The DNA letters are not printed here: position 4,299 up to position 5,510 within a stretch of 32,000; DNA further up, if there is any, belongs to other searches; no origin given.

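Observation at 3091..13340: AT-rich ~10 kb signalling island: duplicated CheY / 3-TM / kinase modules with a cytoplasmic SBP, a prenyltransferase and a KaiC-like pair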

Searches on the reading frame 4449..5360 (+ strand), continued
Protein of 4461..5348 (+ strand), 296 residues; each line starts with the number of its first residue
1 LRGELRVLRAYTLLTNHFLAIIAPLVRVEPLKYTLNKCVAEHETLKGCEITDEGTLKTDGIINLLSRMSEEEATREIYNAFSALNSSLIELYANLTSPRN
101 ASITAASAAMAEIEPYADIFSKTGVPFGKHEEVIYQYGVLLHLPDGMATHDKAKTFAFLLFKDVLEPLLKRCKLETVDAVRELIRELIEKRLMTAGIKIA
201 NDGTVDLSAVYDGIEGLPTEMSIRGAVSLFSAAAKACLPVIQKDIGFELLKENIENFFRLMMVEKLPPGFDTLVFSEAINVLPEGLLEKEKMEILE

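Call 60: find_encoding_contigs(protein=P0038, flank=7000, max_places=2)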
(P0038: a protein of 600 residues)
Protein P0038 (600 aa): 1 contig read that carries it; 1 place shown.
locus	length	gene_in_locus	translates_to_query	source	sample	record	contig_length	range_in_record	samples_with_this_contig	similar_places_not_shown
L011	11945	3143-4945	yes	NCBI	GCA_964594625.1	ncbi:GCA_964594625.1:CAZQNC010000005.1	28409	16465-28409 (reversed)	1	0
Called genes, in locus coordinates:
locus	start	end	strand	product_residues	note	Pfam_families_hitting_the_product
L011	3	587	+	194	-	?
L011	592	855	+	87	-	PF13656:RNA_pol_L_2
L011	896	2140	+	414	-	PF01142:TruD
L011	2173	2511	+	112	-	PF02627:CMD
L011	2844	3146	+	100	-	-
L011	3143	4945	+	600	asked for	PF00512:HisKA, PF02518:HATPase_c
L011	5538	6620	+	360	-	PF00072:Response_reg, PF24038:DUF7347, PF12840:HTH_20 (weak)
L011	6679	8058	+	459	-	PF04443:LuxE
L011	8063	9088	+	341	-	PF01841:Transglut_core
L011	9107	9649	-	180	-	PF00352:TBP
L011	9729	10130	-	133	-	PF12172:zf-ChsH2, PF01796:OB_ChsH2_C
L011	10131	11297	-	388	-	PF00108:Thiolase_N, PF00109:ketoacyl-synt, PF22691:Thiolase_C_1, PF02803:Thiolase_C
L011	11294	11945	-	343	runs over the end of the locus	PF08541:ACP_syn_III_C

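Call 61: find_encoding_contigs(protein=P0011, flank=7000, max_places=2)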
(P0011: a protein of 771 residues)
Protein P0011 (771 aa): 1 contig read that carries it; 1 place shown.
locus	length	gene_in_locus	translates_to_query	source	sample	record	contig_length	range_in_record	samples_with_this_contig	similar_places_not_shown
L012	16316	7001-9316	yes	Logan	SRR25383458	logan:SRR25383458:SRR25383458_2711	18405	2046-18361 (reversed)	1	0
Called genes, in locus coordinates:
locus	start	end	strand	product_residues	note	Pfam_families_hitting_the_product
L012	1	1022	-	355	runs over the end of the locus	?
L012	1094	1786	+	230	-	PF00535:Glycos_transf_2, PF13641:Glyco_tranf_2_3 (weak)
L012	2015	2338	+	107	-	-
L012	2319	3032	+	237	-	PF01066:CDP-OH_P_transf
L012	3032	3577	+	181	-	PF03266:NTPase_1, PF10649:DUF2478 (weak), PF13401:AAA_22 (weak)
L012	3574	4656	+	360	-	PF02005:TRM, PF02475:TRM5-TYW2_MTfase (faint)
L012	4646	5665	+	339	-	PF13353:Fer4_12 (faint), PF04055:Radical_SAM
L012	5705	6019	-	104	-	-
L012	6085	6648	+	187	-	PF17146:PIN_6, PF09723:Zn_ribbon_8 (faint)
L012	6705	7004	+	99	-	-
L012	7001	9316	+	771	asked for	PF01590:GAF (faint), PF13185:GAF_2, PF00512:HisKA, PF02518:HATPase_c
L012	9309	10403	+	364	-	PF00072:Response_reg, PF05763:DUF835, PF24038:DUF7347, PF01022:HTH_5 (faint)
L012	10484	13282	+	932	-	PF17957:Big_7 (faint)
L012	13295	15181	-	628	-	PF17214:KH_TffA, PF00753:Lactamase_B, PF16661:Lactamase_B_6, PF23023:Anti-Pycsar_Apyc1, PF12706:Lactamase_B_2, PF10996:Beta-Casp, PF07521:RMMBL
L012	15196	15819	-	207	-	PF00227:Proteasome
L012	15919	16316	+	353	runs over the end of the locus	PF21088:MS_channel_1st, PF00924:MS_channel_2nd, PF21082:MS_channel_3rd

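Call 62: find_encoding_contigs(protein=P0009, flank=7000, max_places=2)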
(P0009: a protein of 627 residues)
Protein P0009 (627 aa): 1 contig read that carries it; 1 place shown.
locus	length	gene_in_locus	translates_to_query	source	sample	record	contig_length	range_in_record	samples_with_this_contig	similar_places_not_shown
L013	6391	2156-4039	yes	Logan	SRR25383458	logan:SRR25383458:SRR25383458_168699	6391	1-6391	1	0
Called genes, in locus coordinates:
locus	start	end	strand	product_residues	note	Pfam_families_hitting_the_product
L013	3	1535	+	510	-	?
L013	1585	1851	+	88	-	-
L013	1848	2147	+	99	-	-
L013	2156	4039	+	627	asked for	PF06745:ATPase, PF23442:DUF7125 (weak), PF24336:DUF7504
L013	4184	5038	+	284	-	PF23442:DUF7125 (faint), PF06745:ATPase, PF24336:DUF7504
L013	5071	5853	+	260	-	PF13481:AAA_25, PF06745:ATPase, PF23442:DUF7125 (weak)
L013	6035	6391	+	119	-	?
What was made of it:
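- L013 reads A/B-iKaiC fusion followed by two KaiC-like genes (call 62).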

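Call 67: find_encoding_contigs(protein=P0007, flank=7000, max_places=2)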
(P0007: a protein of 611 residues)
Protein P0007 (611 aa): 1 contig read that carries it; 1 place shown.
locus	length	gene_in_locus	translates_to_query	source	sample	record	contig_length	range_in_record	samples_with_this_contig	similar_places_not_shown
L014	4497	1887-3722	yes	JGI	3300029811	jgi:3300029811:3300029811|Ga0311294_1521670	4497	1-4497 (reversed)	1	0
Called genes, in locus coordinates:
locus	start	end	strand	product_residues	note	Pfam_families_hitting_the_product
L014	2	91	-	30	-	?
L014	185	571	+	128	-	-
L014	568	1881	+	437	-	PF00270:DEAD (faint), PF03796:DnaB_C (faint), PF04851:ResIII (faint), PF06745:ATPase, PF13191:AAA_16 (faint), PF13481:AAA_25 (faint), PF25199:nSTAND_NTPase5 (faint), PF06745:ATPase, +4 more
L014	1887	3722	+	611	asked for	PF05763:DUF835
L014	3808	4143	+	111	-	-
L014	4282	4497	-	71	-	?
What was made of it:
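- L014 reads double-domain KaiC followed by an A/B-DUF835 sensor (call 67).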

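Call 68: find_encoding_contigs(protein=P0026, flank=7000, max_places=2)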
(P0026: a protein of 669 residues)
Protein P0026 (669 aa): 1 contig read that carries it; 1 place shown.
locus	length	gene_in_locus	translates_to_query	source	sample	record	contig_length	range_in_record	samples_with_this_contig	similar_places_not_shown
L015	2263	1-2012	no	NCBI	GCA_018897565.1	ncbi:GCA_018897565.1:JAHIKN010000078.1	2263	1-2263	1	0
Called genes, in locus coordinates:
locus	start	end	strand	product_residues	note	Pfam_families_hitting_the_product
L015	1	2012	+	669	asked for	PF00512:HisKA, PF02518:HATPase_c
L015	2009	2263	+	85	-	PF00072:Response_reg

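Call 69: find_encoding_contigs(protein=P0008, flank=7000, max_places=2)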
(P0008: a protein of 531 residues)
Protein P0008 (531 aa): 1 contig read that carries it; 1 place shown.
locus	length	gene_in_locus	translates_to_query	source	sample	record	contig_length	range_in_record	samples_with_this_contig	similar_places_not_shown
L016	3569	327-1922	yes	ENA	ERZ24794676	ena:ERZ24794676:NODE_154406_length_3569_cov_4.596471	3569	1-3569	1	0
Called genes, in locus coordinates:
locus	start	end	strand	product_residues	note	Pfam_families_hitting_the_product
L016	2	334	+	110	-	?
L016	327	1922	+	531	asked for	PF05763:DUF835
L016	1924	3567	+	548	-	?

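Call 70: search_protein_families(library=pfam, proteins=[L016:1924-3567:+, L008:6331-7035:+, L014:185-571:+, L014:3808-4143:+, L016:2-334:+, L013:3-1535:+, L011:5538-6620:+, L012:9309-10403:+], max_evalue=0.01)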
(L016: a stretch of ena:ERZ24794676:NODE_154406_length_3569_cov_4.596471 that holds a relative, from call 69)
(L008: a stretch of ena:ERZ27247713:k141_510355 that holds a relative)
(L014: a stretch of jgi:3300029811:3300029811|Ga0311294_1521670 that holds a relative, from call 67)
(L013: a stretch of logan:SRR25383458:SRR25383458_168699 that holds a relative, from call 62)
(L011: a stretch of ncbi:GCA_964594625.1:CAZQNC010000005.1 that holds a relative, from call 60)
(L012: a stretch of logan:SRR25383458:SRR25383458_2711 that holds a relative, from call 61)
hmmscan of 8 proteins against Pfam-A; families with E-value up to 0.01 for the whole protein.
L016:1924-3567:+ (548 aa): 6 families
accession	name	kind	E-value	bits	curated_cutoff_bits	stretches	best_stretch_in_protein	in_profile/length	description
PF13426.13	PAS_9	-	1.1e-15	58.2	27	1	351-447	4-103/103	PAS domain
PF00989.32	PAS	-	1e-12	48.5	22.6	1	342-445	4-113/113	PAS fold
PF08448.16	PAS_4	-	1.8e-09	38.2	23.1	1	346-450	2-110/110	PAS fold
PF13188.13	PAS_8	-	1.1e-05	25.6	21.8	1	343-388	5-47/65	PAS domain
PF24820.1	Diguanyl_cycl_sensor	-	0.00046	20.5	28.1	1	344-381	1-38/109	Diguanylate cyclase-like sensor domain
PF12860.13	PAS_7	-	0.0005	20.6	27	0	345-452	1-114/115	PAS fold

L008:6331-7035:+ (234 aa): 0 families

L014:185-571:+ (128 aa): 5 families
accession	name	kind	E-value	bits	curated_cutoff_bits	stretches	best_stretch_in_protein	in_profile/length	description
PF14947.12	HTH_45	-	0.0001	22.7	25.5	1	8-47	11-50/77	Winged helix-turn-helix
PF01978.25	TrmB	-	0.00019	21.6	25.6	1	10-54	16-60/68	Sugar-specific transcriptional regulator TrmB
PF09339.16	HTH_IclR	-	0.00046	20.3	22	1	15-46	17-48/52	IclR helix-turn-helix domain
PF24033.1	DUF7342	-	0.0073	16.7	31.6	0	20-61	21-62/150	Family of unknown function (DUF7342)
PF13412.12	HTH_24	-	0.0078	16.2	21.9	0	8-47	9-48/48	Winged helix-turn-helix DNA-binding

L014:3808-4143:+ (111 aa): 1 family
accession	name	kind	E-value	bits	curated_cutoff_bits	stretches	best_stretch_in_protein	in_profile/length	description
PF09202.17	Rio2_N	-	0.0016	19.1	27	1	38-108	5-76/82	Rio2, N-terminal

L016:2-334:+ (110 aa): 0 families

L013:3-1535:+ (510 aa): 10 families
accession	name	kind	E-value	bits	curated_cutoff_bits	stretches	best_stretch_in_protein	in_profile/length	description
PF02518.31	HATPase_c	-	2e-33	115.6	26.4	1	400-509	2-109/111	Histidine kinase-, DNA gyrase B-, and HSP90-like ATPase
PF08448.16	PAS_4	-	3.1e-32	111.5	23.1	2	150-259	1-109/110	PAS fold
PF13426.13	PAS_9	-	5.7e-24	84.8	27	2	155-257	2-103/103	PAS domain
PF00512.31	HisKA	-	9.9e-19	67.6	26.9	1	285-354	1-66/66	His Kinase A (phospho-acceptor) domain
PF00989.32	PAS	-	2.1e-14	53.9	22.6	2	21-129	2-113/113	PAS fold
PF08447.18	PAS_3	-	7.4e-06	26.6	25.6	1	167-252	2-89/89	PAS fold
PF14501.12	HATPase_c_5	-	5.4e-05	23.5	22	1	404-495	6-90/102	GHKL domain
PF13188.13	PAS_8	-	0.0001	22.5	21.8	0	21-73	2-55/65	PAS domain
PF13589.12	HATPase_c_3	-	0.0044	17.5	25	0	406-477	5-77/137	Histidine kinase-, DNA gyrase B-, and HSP90-like ATPase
PF13581.12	HATPase_c_2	-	0.0094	16.4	27.4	0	411-483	39-108/127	Histidine kinase-like ATPase domain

L011:5538-6620:+ (360 aa): 4 families
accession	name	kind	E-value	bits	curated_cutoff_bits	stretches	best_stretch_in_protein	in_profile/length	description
PF00072.30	Response_reg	-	1.1e-32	112.9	30.2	1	15-120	1-108/111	Response regulator receiver domain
PF24038.1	DUF7347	-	6.2e-09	36.4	27.6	1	270-339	7-76/77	Domain of unknown function (DUF7347)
PF12840.13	HTH_20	-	1e-06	29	27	1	275-321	5-50/51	Helix-turn-helix domain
PF01022.26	HTH_5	-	5.6e-05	23.4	22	1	276-320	4-46/47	Bacterial regulatory protein, arsR family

L012:9309-10403:+ (364 aa): 8 families
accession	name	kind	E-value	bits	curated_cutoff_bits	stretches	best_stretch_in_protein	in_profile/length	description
PF00072.30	Response_reg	-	1.1e-30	106.4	30.2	1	5-109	1-107/111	Response regulator receiver domain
PF05763.18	DUF835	-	7.3e-15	55.4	33.1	1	138-254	10-130/136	Protein of unknown function (DUF835)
PF24038.1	DUF7347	-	1.6e-08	35.1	27.6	1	271-339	7-75/77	Domain of unknown function (DUF7347)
PF01022.26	HTH_5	-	1.5e-05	25.2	22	1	277-320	4-45/47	Bacterial regulatory protein, arsR family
PF12840.13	HTH_20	-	9.8e-05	22.7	27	1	276-321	5-49/51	Helix-turn-helix domain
PF01638.23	HxlR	-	0.00031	21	20.8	1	280-348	10-83/91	HxlR-like helix-turn-helix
PF13412.12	HTH_24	-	0.0026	17.8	21.9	0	274-320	2-47/48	Winged helix-turn-helix DNA-binding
PF08876.17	DUF1836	-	0.0036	17.8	27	0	270-315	38-81/105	Domain of unknown function (DUF1836)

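Call 81: search_protein_families(library=pfam, proteins=[L003:5994-7031:+, L003:7418-9127:+, L003:9333-10973:+, L004:6468-8000:+, L004:4783-6402:+, L004:11450-11737:+], max_evalue=0.01)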
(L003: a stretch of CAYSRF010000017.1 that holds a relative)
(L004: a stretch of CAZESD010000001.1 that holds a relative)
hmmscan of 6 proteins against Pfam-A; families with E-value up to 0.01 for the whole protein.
L003:5994-7031:+ (345 aa): 1 family
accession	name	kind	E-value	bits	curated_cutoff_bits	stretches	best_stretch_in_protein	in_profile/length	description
PF19086.5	Terpene_syn_C_2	-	0.00018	21.8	23.7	1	97-272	3-178/199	Terpene synthase family 2, C-terminal metal binding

L003:7418-9127:+ (569 aa): 1 family
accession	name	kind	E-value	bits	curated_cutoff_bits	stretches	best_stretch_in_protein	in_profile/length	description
PF05763.18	DUF835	-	6.6e-25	87.9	33.1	1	429-560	5-136/136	Protein of unknown function (DUF835)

L003:9333-10973:+ (546 aa): 3 families
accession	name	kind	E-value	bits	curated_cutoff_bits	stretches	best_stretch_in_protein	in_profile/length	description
PF02518.31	HATPase_c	-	1.3e-30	106.5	26.4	1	438-545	1-110/111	Histidine kinase-, DNA gyrase B-, and HSP90-like ATPase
PF00512.31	HisKA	-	9.5e-15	54.9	26.9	1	325-393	1-66/66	His Kinase A (phospho-acceptor) domain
PF14501.12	HATPase_c_5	-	0.0082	16.5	22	0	442-528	5-88/102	GHKL domain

L004:6468-8000:+ (510 aa): 1 family
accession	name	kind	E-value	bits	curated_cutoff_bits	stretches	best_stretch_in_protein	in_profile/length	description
PF05763.18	DUF835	-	3.5e-23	82.3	33.1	1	375-505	6-136/136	Protein of unknown function (DUF835)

L004:4783-6402:+ (539 aa): 1 family
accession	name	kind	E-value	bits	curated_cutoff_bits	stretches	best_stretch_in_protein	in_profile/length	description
PF23571.1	GH3_M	-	2.4e-09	37.6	23.6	1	337-401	4-75/75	GH3 family central domain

L004:11450-11737:+ (95 aa): 1 family
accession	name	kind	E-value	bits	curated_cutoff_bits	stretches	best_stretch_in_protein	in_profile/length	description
PF06745.19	ATPase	-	6.5e-15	55.6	26.6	1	29-88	170-229/231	KaiC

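Call 97: list_cluster_members(proteins=[P0018, P0036, P0040, P0048, P0052, P0062, P0071, P0078, P0085, P0005])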
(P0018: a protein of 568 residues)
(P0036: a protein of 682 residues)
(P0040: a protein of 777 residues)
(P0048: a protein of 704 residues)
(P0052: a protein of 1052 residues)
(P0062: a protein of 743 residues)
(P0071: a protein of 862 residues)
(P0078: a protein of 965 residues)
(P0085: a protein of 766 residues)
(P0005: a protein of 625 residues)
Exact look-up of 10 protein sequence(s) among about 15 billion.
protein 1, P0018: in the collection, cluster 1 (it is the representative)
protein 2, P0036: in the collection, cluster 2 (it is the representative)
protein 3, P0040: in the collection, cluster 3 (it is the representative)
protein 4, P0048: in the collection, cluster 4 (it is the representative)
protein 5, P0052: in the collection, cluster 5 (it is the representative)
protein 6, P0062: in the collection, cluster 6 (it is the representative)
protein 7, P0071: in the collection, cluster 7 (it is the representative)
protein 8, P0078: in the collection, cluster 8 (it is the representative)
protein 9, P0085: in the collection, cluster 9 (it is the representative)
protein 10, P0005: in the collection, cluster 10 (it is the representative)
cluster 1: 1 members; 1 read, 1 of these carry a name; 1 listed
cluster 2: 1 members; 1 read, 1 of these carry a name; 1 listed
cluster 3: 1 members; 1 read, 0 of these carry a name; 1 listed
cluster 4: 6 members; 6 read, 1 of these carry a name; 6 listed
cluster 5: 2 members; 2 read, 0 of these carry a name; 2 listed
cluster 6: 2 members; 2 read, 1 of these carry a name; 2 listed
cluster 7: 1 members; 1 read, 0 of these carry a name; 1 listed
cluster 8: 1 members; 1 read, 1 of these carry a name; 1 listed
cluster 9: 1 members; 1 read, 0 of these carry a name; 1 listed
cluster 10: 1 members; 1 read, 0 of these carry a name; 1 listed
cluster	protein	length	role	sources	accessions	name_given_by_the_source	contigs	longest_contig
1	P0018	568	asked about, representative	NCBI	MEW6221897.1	MAG: PAS domain-containing protein [Candidatus Hadarchaeota archaeon]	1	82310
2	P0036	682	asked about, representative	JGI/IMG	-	two-component sensor histidine kinase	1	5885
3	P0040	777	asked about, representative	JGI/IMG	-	-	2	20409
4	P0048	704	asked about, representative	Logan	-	-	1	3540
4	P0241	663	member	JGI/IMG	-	PAS domain S-box-containing protein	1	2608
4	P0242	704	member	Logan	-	-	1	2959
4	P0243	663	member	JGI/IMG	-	-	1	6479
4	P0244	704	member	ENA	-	-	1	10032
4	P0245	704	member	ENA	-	-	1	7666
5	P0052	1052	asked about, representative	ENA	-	-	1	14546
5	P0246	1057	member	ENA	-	-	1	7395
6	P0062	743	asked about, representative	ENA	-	-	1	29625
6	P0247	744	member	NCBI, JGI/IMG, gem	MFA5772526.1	MAG: ATP-binding protein [Thermoplasmata archaeon]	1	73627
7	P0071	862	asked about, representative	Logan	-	-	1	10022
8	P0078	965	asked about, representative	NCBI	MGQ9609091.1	MAG: PAS domain-containing hybrid sensor histidine kinase/response regulator [bacterium]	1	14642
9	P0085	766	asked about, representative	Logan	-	-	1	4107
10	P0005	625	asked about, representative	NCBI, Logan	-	-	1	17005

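Call 100: find_related_loci(query=A5, collection=metagenome_contigs, flank=10000)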
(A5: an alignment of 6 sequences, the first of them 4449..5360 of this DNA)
Query A5 (304 aa) in metagenome_contigs; peptide patterns used: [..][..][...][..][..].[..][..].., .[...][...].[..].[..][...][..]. (x = any residue, [..] = any of these).
148 stretches matched a pattern; 8 encode a relative of the query (tblastn E <= 1e-3); 8 distinct loci.
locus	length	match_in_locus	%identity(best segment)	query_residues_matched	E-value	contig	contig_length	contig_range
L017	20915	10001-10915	53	1-304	7e-108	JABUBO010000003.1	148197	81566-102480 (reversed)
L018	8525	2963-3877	45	1-304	6e-83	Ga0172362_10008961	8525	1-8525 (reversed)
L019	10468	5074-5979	45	1-301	5e-80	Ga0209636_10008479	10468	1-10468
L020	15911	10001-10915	45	1-304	7e-80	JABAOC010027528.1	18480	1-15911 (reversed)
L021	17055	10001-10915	44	1-304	3e-78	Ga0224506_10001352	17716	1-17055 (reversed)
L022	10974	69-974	45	1-301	3e-76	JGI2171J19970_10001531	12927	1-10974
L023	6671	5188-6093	45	1-301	5e-76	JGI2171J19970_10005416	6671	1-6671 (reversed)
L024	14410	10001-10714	38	10-250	6e-45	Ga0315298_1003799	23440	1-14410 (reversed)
